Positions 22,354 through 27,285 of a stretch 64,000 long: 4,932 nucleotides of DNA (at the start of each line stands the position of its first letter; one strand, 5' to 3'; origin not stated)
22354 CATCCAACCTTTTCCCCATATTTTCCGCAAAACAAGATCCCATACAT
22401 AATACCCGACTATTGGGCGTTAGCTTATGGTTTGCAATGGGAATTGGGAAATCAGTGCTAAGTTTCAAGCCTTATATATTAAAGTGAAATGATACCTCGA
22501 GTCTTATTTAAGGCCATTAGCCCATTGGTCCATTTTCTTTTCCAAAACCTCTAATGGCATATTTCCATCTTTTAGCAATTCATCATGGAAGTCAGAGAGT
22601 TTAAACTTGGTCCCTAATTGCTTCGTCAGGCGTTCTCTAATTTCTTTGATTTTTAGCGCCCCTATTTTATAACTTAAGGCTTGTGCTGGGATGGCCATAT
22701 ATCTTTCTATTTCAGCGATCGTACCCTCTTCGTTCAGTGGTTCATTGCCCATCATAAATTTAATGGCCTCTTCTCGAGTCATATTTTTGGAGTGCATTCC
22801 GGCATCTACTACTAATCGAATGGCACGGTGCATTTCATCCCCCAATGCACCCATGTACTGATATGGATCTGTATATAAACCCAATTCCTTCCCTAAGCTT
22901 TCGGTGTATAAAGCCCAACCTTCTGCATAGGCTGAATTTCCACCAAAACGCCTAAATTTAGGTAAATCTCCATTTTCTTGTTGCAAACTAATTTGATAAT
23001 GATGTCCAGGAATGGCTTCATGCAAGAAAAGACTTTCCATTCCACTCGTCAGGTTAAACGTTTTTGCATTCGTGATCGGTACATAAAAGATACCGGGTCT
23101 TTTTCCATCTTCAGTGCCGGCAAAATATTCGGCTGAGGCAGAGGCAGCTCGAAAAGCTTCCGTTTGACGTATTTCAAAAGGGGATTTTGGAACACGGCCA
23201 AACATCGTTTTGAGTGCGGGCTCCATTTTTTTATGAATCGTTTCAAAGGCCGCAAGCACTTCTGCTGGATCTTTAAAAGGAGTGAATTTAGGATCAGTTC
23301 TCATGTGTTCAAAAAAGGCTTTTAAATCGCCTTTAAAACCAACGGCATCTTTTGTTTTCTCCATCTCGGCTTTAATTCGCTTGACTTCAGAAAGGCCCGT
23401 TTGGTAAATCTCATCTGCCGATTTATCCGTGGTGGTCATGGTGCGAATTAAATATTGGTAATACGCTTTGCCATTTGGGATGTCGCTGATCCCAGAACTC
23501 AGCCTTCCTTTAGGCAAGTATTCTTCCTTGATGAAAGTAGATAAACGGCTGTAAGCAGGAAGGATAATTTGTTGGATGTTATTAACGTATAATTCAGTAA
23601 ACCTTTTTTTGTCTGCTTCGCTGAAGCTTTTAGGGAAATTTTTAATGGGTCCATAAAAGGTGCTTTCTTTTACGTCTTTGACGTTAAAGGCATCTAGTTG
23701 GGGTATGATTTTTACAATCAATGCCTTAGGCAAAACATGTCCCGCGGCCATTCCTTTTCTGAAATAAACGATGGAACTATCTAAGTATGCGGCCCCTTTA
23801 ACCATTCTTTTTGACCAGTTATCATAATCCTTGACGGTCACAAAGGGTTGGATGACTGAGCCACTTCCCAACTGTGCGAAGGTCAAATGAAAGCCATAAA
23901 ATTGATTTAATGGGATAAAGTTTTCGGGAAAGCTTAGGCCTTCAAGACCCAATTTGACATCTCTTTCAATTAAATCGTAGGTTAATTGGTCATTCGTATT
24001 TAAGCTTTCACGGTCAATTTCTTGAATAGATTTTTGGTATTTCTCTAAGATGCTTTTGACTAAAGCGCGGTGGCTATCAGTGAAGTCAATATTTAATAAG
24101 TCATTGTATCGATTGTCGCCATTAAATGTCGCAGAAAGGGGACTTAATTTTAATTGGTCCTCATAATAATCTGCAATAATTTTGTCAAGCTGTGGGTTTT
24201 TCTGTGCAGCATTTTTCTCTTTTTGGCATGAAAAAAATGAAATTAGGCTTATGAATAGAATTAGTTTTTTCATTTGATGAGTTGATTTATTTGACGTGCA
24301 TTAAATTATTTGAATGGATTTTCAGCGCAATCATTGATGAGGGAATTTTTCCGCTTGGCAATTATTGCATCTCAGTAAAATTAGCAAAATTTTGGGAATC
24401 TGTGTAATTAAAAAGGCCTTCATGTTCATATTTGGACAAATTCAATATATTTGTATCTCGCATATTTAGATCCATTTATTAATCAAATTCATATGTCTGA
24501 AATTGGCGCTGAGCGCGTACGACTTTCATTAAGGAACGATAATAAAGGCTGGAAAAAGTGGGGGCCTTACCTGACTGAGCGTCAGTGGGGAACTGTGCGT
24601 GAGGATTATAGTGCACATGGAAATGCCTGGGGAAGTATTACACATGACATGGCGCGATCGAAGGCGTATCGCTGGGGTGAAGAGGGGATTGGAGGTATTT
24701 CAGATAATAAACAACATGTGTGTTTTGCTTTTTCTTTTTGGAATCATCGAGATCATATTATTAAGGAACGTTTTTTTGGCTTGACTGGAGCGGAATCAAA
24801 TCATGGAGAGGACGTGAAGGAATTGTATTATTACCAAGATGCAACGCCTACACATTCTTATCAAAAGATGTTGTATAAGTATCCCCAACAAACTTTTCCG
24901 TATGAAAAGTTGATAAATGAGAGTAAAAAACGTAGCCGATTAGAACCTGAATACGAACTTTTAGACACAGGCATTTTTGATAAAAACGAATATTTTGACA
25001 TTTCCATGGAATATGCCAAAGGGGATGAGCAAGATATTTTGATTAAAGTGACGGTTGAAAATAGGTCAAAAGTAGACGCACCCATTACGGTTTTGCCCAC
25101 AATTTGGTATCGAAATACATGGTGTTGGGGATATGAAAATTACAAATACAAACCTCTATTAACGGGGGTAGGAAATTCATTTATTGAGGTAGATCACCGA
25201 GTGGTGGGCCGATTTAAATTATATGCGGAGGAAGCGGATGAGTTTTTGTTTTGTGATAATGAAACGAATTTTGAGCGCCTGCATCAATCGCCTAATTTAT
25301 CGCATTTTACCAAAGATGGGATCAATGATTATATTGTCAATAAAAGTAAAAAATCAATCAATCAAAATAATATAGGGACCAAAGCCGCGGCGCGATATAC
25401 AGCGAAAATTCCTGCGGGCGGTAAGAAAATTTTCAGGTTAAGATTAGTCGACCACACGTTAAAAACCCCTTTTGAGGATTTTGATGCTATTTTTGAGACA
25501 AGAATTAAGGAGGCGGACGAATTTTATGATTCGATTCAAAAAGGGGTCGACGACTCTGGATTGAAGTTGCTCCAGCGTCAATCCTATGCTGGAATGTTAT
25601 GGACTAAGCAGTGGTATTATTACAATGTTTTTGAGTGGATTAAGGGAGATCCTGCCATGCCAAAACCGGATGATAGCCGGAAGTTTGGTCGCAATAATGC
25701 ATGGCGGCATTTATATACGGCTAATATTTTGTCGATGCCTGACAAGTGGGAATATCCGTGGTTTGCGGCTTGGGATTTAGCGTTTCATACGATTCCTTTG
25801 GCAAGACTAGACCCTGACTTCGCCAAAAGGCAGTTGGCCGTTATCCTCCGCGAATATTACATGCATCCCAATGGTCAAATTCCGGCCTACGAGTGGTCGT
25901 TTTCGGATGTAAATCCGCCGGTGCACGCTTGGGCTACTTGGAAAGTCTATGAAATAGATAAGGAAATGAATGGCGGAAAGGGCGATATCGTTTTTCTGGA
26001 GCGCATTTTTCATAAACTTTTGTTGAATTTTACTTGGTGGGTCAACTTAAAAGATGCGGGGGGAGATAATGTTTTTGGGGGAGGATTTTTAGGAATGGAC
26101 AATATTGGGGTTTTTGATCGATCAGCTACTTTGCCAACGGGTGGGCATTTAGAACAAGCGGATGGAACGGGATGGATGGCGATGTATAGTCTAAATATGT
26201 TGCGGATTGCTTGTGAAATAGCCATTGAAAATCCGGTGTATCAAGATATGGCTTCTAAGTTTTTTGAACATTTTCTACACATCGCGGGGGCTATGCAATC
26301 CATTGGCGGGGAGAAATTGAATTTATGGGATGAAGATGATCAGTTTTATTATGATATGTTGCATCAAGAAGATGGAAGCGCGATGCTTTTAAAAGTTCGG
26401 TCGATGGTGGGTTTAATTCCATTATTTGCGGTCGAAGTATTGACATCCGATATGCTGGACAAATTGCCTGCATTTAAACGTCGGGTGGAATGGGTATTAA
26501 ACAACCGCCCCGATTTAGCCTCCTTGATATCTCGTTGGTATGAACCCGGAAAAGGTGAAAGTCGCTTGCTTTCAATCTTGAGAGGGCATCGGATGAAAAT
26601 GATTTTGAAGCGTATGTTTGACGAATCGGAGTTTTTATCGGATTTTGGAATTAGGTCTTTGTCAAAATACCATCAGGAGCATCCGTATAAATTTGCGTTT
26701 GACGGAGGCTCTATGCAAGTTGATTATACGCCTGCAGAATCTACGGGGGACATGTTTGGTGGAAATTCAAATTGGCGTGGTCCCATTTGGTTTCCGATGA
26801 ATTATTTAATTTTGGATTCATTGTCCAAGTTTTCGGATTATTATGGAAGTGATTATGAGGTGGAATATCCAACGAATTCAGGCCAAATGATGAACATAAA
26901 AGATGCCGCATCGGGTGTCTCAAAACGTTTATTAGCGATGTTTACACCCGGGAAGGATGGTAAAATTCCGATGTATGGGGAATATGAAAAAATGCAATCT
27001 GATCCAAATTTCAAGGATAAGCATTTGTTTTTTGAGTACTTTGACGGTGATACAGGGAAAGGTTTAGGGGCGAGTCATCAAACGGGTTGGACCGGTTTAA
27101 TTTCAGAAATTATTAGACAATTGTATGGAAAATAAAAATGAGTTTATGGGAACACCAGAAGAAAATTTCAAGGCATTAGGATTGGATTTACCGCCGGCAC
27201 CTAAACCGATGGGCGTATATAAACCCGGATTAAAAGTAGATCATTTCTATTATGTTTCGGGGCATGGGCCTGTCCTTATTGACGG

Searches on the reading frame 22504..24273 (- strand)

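Call 10: search_protein_families(library=pfam, proteins=[window:22504-24273:-], max_evalue=0.001)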
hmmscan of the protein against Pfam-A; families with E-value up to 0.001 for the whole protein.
window:22504-24273:- (589 aa): 1 family
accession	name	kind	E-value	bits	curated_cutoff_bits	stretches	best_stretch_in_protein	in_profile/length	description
PF05960.17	DUF885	-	1.5e-157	526.9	32.4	1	45-581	1-532/532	Bacterial protein of unknown function (DUF885)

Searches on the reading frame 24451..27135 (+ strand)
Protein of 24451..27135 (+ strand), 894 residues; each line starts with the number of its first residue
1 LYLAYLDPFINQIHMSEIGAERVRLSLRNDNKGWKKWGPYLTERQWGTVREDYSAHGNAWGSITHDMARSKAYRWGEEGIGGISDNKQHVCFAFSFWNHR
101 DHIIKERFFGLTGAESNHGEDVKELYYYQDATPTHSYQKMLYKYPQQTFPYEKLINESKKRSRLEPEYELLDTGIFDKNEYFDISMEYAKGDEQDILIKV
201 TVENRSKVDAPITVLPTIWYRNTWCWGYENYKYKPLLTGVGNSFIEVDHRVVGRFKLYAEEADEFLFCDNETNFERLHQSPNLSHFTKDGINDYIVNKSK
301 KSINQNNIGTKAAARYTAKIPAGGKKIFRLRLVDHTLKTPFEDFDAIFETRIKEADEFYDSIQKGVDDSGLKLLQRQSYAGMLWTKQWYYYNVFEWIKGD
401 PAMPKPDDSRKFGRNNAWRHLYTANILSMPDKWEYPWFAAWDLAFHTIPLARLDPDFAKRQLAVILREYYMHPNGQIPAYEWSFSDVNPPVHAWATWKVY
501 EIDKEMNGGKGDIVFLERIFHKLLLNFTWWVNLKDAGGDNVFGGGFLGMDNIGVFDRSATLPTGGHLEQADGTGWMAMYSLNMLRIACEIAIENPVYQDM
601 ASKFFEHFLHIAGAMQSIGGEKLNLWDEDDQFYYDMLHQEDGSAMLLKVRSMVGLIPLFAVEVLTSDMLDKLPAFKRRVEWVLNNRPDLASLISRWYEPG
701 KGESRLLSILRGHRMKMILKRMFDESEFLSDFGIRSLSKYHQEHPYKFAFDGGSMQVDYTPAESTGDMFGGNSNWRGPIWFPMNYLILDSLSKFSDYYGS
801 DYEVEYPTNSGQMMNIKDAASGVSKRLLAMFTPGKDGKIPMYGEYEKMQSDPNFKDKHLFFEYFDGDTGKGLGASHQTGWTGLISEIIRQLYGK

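Call 10: search_protein_families(library=pfam, proteins=[window:24451-27135:+], max_evalue=0.001)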
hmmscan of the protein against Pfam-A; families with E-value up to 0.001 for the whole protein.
window:24451-27135:+ (894 aa): 2 families
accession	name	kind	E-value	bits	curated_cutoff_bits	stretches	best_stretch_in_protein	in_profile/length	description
PF22422.2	MGH1-like_GH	-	2.3e-24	87.1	27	2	435-539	1-110/356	Mannosylglycerate hydrolase MGH1-like glycoside hydrolase domain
PF03200.22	Glyco_hydro_63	-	6e-10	38.9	22.4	1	713-800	364-432/492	Glycosyl hydrolase family 63 C-terminal domain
